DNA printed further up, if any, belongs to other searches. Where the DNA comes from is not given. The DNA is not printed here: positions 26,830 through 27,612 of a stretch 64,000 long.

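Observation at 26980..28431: Split two-gene module: EVE/PUA-like reader plus PD-(D/E)xK (Mrr-cat-like) nuclease, a candidate modification-dependent (type IV-like) restriction or defence system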

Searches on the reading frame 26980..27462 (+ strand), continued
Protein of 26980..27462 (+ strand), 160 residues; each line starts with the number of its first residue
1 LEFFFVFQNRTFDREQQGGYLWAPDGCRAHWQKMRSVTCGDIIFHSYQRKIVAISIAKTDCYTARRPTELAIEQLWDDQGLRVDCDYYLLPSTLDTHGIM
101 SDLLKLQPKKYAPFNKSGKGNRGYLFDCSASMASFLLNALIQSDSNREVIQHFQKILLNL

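Call 61: predict_structure(alignment_id=A3)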
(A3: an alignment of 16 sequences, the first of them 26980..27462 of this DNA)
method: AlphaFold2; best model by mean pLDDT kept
length: 160 residues; sequences in the alignment: 16
mean_pLDDT: 92.4   pTM: 0.89
mean pLDDT of the five models: 92.4, 90.7, 89.8, 88.7, 87.7
residues with pLDDT >= 90: 116; 70-90: 40; 50-70: 4; < 50: 0
segments of 3 or more residues with pLDDT < 50: none
pLDDT, mean of each block of 10 residues (from residue 1): 92 95 88 95 95 98 92 78 98 95 94 86 92 97 96 88
secondary structure, 60 per line:
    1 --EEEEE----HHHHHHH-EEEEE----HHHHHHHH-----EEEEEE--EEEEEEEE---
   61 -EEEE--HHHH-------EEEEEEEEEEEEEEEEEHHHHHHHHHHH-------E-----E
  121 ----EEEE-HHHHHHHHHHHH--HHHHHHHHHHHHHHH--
elements in order: E3-7 H12-18 E20-24 H29-36 E42-47 E50-57 E62-65 H68-71 E79-95 H96-106 E125-128 H130-141 H144-158

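Call 66: fold_search(model_id=the predicted structure, library=pdb)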
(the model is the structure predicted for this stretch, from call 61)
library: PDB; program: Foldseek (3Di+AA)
matches with E <= 10: 563; with E <= 0.001: 51
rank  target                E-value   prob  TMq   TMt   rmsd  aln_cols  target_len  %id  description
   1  6yex_A                1.7e-15  1.00  0.80  0.43   3.0       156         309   29  VcaM4I restriction endonuclease in the absence of DNA (released 2020-12-16)
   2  6yex_B                4.7e-15  1.00  0.79  0.43   2.6       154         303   27  VcaM4I restriction endonuclease in the absence of DNA (released 2020-12-16)
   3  1wmm                  4.1e-06  1.00  0.63  0.70   4.1       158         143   14  Crystal structure of PH1033 from Pyrococcus horikoshii Ot3 (released 2005-08-23)
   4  2gbs_MODEL_1_A        5.0e-06  1.00  0.53  0.57   5.4       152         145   14  NMR structure of Rpa0253 from Rhodopseudomonas palustris. Northeast structural genomics consortium target RpR3 (released 2006-04-11)
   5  2hd9                  5.6e-06  1.00  0.60  0.65   4.9       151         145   14  Crystal structure of PH1033 from Pyrococcus horikoshii OT3 (released 2006-12-20)
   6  2g2x_A                1.6e-05  1.00  0.55  0.59   4.9       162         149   15  X-Ray Crystal Structure Protein Q88CH6 from Pseudomonas putida. Northeast Structural Genomics Consortium Target PpR72. (released 2006-03-14)
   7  2p5d                  2.0e-05  1.00  0.60  0.66   4.9       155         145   10  Crystal structure of MJECL36 from Methanocaldococcus jannaschii DSM 2661 (released 2007-09-18)
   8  4rdo_E                7.1e-05  1.00  0.57  0.64   4.2       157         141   10  Structure of YTH-YTHDF2 in the free state (released 2014-12-24)
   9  2eve                  9.2e-05  1.00  0.55  0.59   4.8       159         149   12  X-Ray Crystal Structure of Protein PSPTO5229 from Pseudomonas syringae. Northeast Structural Genomics Consortium Target  (released 2005-11-08)
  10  4rdn_B                9.8e-05  1.00  0.55  0.59   4.2       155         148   10  Structure of YTH-YTHDF2 in complex with m6A (released 2014-12-24)
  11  9v84_B                1.3e-04  1.00  0.54  0.54   4.3       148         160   13  Crystal structure of complex Hit-1 with YTHDC1 (released 2025-12-24)
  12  7r5w_A                1.4e-04  1.00  0.57  0.60   4.2       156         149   11  Crystal structure of YTHDF2 with compound YLI_DF_029 (released 2022-03-16)
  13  7a1v_A                1.5e-04  1.00  0.54  0.58   5.1       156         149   11  Crystal structure of YTHDF2 in complex with m1A (released 2021-08-25)
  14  7z4u_B                2.0e-04  1.00  0.57  0.61   4.1       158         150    9  Crystal structure of YTHDF2 with compound YLI_DF_028 (released 2022-03-16)
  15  7yx6_A                2.0e-04  1.00  0.57  0.62   4.1       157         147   11  Crystal structure of YTHDF2 with compound YLI_DF_027 (released 2022-02-23)
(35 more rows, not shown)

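Call 74: search_protein_families(library=pfam, proteins=[L001:4100-4492:+, L008:2246-2683:+, L115:2396-4984:+, L115:5486-6337:+, L115:6334-7509:+, L113:816-1196:+, L119:5001-6029:+, L119:6051-6440:+, L119:6437-7192:+, L136:6050-6898:+], max_evalue=0.01)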
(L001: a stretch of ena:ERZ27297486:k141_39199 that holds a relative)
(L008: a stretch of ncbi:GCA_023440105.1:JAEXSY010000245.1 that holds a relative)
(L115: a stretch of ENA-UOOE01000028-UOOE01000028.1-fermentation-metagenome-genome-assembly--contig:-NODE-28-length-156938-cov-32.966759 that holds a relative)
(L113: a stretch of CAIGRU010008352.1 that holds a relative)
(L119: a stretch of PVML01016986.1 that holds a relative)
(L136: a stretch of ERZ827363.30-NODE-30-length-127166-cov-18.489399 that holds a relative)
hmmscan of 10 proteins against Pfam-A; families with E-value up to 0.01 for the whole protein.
L001:4100-4492:+ (130 aa): 10 families
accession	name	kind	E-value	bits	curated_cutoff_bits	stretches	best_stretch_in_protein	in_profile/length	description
PF13717.11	Zn_ribbon_4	-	0.00034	20.9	30.3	1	98-126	4-35/36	zinc-ribbon domain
PF24441.1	DUF7560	-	0.0015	18.7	27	0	97-108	6-17/44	Family of unknown function (DUF7560)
PF01485.27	IBR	-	0.0034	17.9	24.3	1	92-126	14-51/65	IBR domain, a half RING-finger domain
PF09723.15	Zn_ribbon_8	-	0.0034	17.8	34.4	1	97-125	6-35/41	Zinc ribbon domain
PF10122.14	Zn_ribbon_Com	-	0.0045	16.9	22.9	1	97-124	5-32/52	Mu-like prophage protein Com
PF12773.13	DZR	-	0.0061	17.1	27.3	1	98-126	14-34/45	Double zinc ribbon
PF13248.11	Zn_ribbon_3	-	0.0065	16.3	27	0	117-128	3-13/26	zinc-ribbon domain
PF25164.1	CoiA_N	-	0.0067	16.4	26.3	1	85-115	6-36/50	Competence protein CoiA, N-terminal domain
PF22191.2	IBR_1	-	0.0069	16.7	27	0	97-126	4-31/47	IBR domain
PF07191.17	Zn_ribbon_6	-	0.0082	16.6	25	0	97-123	30-56/67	Double zinc ribbon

L008:2246-2683:+ (145 aa): 1 family
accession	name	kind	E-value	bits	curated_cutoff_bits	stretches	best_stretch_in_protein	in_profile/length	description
PF04313.20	HSDR_N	-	0.0014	18.9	25.1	1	75-118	122-166/198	Type I restriction enzyme R protein N terminus (HSDR_N)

L115:2396-4984:+ (862 aa): 4 families
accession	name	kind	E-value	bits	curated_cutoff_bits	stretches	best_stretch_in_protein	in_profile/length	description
PF00476.26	DNA_pol_A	-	8.3e-162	538.9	34.3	1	488-859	5-381/381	DNA polymerase family A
PF02739.22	5_3_exonuc_N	-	4e-52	176.7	34.3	1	7-175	1-164/164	5'-3' exonuclease, N-terminal resolvase-like domain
PF01367.25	5_3_exonuc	-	5.5e-28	97.8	40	1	176-268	1-92/97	5'-3' exonuclease, C-terminal SAM fold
PF22619.2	DNA_polI_exo1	-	6e-09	36.3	27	1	359-423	37-101/140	DNA polymerase I, ribonuclease H-like domain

L115:5486-6337:+ (283 aa): 10 families
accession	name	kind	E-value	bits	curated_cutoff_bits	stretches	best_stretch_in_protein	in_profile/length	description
PF21302.3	Zn_ribbon_RlmA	-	1.8e-17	63.5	27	1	7-52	1-44/44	RlmA, N-terminal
PF13847.12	Methyltransf_31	-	6.7e-10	39.3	27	1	93-204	4-124/145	Methyltransferase domain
PF13649.12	Methyltransf_25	-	3.1e-09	37.8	27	1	96-183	1-97/97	Methyltransferase domain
PF08241.18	Methyltransf_11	-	9.6e-09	36.2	21.2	1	97-187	1-95/95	Methyltransferase domain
PF13489.12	Methyltransf_23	-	2.3e-05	24.6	27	1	76-193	9-122/164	Methyltransferase domain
PF13679.12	Methyltransf_32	-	0.0001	22.8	27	1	79-145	12-78/143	Methyltransferase domain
PF08242.18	Methyltransf_12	-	0.0002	22.5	30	1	97-164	1-70/98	Methyltransferase domain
PF08003.17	Methyltransf_9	-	0.0028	17.1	23.8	1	85-110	108-133/315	Protein of unknown function (DUF1698)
PF24441.1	DUF7560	-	0.0031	17.6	27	1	6-30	5-29/44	Family of unknown function (DUF7560)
PF01135.25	PCMT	-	0.0089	16.3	20.3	0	86-191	67-175/210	Protein-L-isoaspartate(D-aspartate) O-methyltransferase (PCMT)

L115:6334-7509:+ (391 aa): 1 family
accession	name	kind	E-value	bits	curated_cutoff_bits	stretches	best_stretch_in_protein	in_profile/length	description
PF09594.16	GT87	-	7.5e-06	26.3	25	1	68-298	3-236/237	Glycosyltransferase family 87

L113:816-1196:+ (126 aa): 1 family
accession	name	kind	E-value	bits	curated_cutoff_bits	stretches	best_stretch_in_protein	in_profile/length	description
PF05958.17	tRNA_U5-meth_tr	-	1.3e-10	41.3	23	1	38-113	285-357/357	tRNA (Uracil-5-)-methyltransferase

L119:5001-6029:+ (342 aa): 2 families
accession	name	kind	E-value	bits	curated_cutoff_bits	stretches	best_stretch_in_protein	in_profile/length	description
PF01844.29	HNH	-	1.7e-11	44.5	21.4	1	230-279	1-45/47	HNH endonuclease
PF14279.12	HNH_5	-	7.8e-06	26.2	27.5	1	230-277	1-42/56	HNH endonuclease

L119:6051-6440:+ (129 aa): 1 family
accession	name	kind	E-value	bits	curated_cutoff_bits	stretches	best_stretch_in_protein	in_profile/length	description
PF04237.18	YjbR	-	4.2e-21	75.8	30.1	1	14-115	4-88/88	YjbR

L119:6437-7192:+ (251 aa): 2 families
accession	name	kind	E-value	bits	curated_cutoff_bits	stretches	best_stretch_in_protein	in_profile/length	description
PF02182.23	SAD_SRA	-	5.8e-07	29.8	30.7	1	165-249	49-143/148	SAD/SRA domain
PF11907.13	DUF3427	-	0.0039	16.9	27.7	1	166-249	182-268/280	Domain of unknown function (DUF3427)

L136:6050-6898:+ (282 aa): 1 family
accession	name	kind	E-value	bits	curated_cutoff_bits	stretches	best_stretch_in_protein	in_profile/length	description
PF01541.30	GIY-YIG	-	5.9e-06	26.9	22.6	1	187-280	3-78/78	GIY-YIG catalytic domain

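Call 75: search_protein_families(library=padloc, proteins=[L001:4100-4492:+, L008:2246-2683:+, L115:2396-4984:+, L115:5486-6337:+, L115:6334-7509:+, L113:816-1196:+, L119:5001-6029:+, L119:6051-6440:+, L119:6437-7192:+, L136:6050-6898:+], max_evalue=0.01)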
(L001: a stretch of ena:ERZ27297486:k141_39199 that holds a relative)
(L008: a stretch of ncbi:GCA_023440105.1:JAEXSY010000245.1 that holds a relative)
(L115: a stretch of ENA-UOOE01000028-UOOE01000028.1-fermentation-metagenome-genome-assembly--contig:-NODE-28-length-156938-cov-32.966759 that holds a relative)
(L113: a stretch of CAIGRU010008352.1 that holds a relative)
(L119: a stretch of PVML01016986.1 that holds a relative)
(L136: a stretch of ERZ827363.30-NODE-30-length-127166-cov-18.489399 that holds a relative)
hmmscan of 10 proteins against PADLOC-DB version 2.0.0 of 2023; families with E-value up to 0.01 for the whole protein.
L001:4100-4492:+ (130 aa): 2 families
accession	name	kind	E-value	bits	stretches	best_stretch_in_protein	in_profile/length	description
PDLC04447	PDC-M14A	-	0.0052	15.2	1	69-125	94-150/152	-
PDLC01691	Cas12f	-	0.0085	14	1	94-126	286-315/332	CAS-V-F; effector__SPE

L008:2246-2683:+ (145 aa): 1 family
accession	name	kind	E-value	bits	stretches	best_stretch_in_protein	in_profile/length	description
PDLC05014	PDC-S41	-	3e-17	60.2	1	23-124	20-118/657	-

L115:2396-4984:+ (862 aa): 1 family
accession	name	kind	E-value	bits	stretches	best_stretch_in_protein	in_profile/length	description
PDLC03816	RTasPolA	-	2e-39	133.8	1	453-850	124-468/475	DRT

L115:5486-6337:+ (283 aa): 1 family
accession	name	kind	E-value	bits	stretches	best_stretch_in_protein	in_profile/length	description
PDLC04134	mad2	-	1.3e-10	38.8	1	84-194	283-401/492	mads_2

L115:6334-7509:+ (391 aa): 0 families

L113:816-1196:+ (126 aa): 1 family
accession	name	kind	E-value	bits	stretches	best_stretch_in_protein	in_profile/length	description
PDLC04134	mad2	-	2.5e-06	24.6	1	2-57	327-382/492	mads_2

L119:5001-6029:+ (342 aa): 5 families
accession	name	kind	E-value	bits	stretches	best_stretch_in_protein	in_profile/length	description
PDLC03656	mREase_IV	-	6.4e-24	83.1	1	208-302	181-276/277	Type IV methyl-directed restriction enzyme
PDLC03662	mREase_IV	-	1.9e-07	28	1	201-276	460-532/560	Type IV methyl-directed restriction enzyme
PDLC03514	REase_II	-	1.1e-05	22.8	1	239-286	300-348/386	Type II restriction enzyme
PDLC00740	Effector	-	0.0048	13.7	0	249-279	68-98/391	Endonuclease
PDLC01998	SAVED1--SAVED_HNH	-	0.0054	13.5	1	260-307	175-223/506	-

L119:6051-6440:+ (129 aa): 0 families

L119:6437-7192:+ (251 aa): 0 families

L136:6050-6898:+ (282 aa): 4 families
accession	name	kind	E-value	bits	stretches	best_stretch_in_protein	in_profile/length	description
PDLC03973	UzuA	-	3.2e-41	139.7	1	62-282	52-278/278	-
PDLC03974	UzuA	-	2.3e-37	127.1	1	101-282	133-310/310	-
PDLC03701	HEase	-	1.9e-08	32.5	1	186-280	3-91/271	homing endonuclease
PDLC03693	HEase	-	6.3e-06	23.6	1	183-273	105-188/313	homing endonuclease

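Call 84: search_dna_similar(query=window:26980-27462:+, collection=phages, mode=protein, max_evalue=0.001, max_rows=15)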
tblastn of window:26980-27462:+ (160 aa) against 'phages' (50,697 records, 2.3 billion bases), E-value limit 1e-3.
No match.

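Call 85: search_dna_similar(query=window:26980-27462:+, collection=plasmids, mode=protein, max_evalue=0.001, max_rows=15)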
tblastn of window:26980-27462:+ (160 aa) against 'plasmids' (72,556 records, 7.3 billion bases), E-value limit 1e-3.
Records with a match: 91; places in all: 91; records where one place covers at least 80% of the query: 89.
Best place of each record, by identity: <60% 91.
By first word of the organism name: Bacillus 71; Priestia 3; Acinetobacter 2; Agrobacterium 2; Liquorilactobacillus 1; Selenomonas 1; Niallia 1; Lactiplantibacillus 1; Peribacillus 1; Halalkalicoccus 1; and 7 more.
By predicted mobility (MOB-suite, as given by PLSDB): non-mobilizable 81; conjugative 7; mobilizable 3.
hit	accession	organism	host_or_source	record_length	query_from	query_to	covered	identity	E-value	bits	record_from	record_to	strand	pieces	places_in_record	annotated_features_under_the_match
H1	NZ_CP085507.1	Bacillus cereus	soil sample,soil from tomato plant roots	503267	1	156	98%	38.5%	4e-31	124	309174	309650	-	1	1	HNH endonuclease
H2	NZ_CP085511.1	Bacillus cereus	soil sample,soil from tomato plant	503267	1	156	98%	38.5%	4e-31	124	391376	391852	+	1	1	HNH endonuclease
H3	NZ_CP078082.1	Bacillus tropicus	Cell culture,soil sample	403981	1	156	98%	37.9%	9e-31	123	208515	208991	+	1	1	HNH endonuclease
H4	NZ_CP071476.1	Priestia megaterium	whole organism,Hypersaline environment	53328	1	140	88%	42.1%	3e-32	127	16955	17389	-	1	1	HNH endonuclease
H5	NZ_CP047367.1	Bacillus nitratireducens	Solanum lycopersicum L.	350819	1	156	98%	37.3%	4e-30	121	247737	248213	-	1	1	HNH endonuclease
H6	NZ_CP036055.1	Bacillus toyonensis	cell culture,soil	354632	1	156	98%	37.3%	6e-30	120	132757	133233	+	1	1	HNH endonuclease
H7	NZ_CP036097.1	Bacillus toyonensis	cell culture,soil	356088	1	156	98%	37.3%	6e-30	120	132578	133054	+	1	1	HNH endonuclease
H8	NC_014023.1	Priestia megaterium QM B1551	-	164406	1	140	88%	41.4%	3e-31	124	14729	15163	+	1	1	HNH endonuclease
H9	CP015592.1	Bacillus cereus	whole organism,garden soil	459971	1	147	92%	38.8%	4e-30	121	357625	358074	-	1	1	none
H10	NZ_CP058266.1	Priestia megaterium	cell culture,potash salt dump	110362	1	140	88%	40.7%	8e-30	120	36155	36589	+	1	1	HNH endonuclease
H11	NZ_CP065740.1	Bacillus tropicus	-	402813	16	156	88%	35.8%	5e-15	104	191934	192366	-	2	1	hypothetical protein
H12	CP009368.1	Bacillus cereus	-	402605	16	156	88%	35.8%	5e-15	104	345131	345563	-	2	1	none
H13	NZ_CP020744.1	Bacillus mycoides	whole organism,soil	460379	1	146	91%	34.4%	7e-24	103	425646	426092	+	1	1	HNH endonuclease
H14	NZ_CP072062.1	Bacillus mycoides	cell culture,soil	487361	1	146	91%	34.4%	7e-24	103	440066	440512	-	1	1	HNH endonuclease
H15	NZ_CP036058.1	Bacillus mycoides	cell culture,soil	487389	1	146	91%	34.4%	7e-24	103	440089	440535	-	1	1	HNH endonuclease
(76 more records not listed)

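Call 90: find_encoding_contigs(protein=P0015, flank=5000, max_places=3)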
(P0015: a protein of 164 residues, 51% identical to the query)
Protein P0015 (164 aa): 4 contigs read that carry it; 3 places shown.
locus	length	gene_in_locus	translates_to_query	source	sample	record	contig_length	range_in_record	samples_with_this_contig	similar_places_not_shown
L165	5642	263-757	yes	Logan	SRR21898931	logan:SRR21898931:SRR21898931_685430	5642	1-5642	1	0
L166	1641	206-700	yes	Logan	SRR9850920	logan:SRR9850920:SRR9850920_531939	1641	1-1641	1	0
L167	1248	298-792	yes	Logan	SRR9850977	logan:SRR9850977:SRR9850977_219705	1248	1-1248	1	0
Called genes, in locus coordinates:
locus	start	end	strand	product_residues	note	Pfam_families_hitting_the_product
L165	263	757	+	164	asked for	-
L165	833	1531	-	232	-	PF01522:Polysacc_deac_1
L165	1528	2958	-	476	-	PF00535:Glycos_transf_2, PF10111:Glyco_tranf_2_2 (weak), PF13641:Glyco_tranf_2_3, PF01644:Chitin_synth_1 (faint), PF03142:Chitin_synth_2, PF13632:Glyco_trans_2_3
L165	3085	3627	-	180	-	PF00440:TetR_N (weak)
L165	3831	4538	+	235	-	PF02463:SMC_N (faint), PF00005:ABC_tran, PF13304:AAA_21 (faint)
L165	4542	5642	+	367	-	?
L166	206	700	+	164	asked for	-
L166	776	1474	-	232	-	PF01522:Polysacc_deac_1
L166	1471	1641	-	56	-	?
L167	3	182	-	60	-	?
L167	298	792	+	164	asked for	-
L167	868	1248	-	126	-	?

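Call 91: find_encoding_contigs(protein=P0013, flank=5000, max_places=3)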
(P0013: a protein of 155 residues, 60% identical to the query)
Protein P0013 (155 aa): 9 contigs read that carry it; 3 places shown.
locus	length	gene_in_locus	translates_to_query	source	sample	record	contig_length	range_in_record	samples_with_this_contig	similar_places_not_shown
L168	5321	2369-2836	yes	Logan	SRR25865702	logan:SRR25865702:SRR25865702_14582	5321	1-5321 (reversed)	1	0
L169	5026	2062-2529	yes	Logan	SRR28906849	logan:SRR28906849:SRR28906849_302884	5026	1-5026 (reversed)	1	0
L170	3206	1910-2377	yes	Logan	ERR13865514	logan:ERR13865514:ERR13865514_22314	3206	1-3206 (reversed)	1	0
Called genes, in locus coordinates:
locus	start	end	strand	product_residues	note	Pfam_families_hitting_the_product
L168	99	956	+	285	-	PF02311:AraC_binding, PF00165:HTH_AraC (weak), PF12833:HTH_18, PF00165:HTH_AraC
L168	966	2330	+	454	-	PF01938:TRAM, PF21579:PabTrmU54_TRAM_dom (weak), PF03602:Cons_hypoth95 (weak), PF05958:tRNA_U5-meth_tr (weak)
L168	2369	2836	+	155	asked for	-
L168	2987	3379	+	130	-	-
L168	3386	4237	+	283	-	PF18937:DUF5685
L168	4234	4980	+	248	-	PF00226:DnaJ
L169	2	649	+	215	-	?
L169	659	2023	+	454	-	PF01938:TRAM, PF21579:PabTrmU54_TRAM_dom (weak), PF03602:Cons_hypoth95 (faint), PF05958:tRNA_U5-meth_tr (weak)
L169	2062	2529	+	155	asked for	-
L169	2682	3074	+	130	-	-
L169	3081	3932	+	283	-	PF18937:DUF5685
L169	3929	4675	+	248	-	PF00226:DnaJ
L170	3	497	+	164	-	?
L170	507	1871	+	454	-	PF01938:TRAM, PF21579:PabTrmU54_TRAM_dom (weak), PF03602:Cons_hypoth95 (weak), PF05958:tRNA_U5-meth_tr (weak)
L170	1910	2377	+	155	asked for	-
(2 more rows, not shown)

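Call 99: search_protein_families(library=pfam, proteins=[L001:4499-5350:+], max_evalue=0.001)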
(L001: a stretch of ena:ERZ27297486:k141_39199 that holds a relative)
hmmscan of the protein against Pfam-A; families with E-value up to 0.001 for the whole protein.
L001:4499-5350:+ (283 aa): 1 family
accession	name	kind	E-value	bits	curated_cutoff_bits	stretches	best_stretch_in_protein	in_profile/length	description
PF18937.5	DUF5685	-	1.4e-88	297.3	26.7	1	1-271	1-270/272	Family of unknown function (DUF5685)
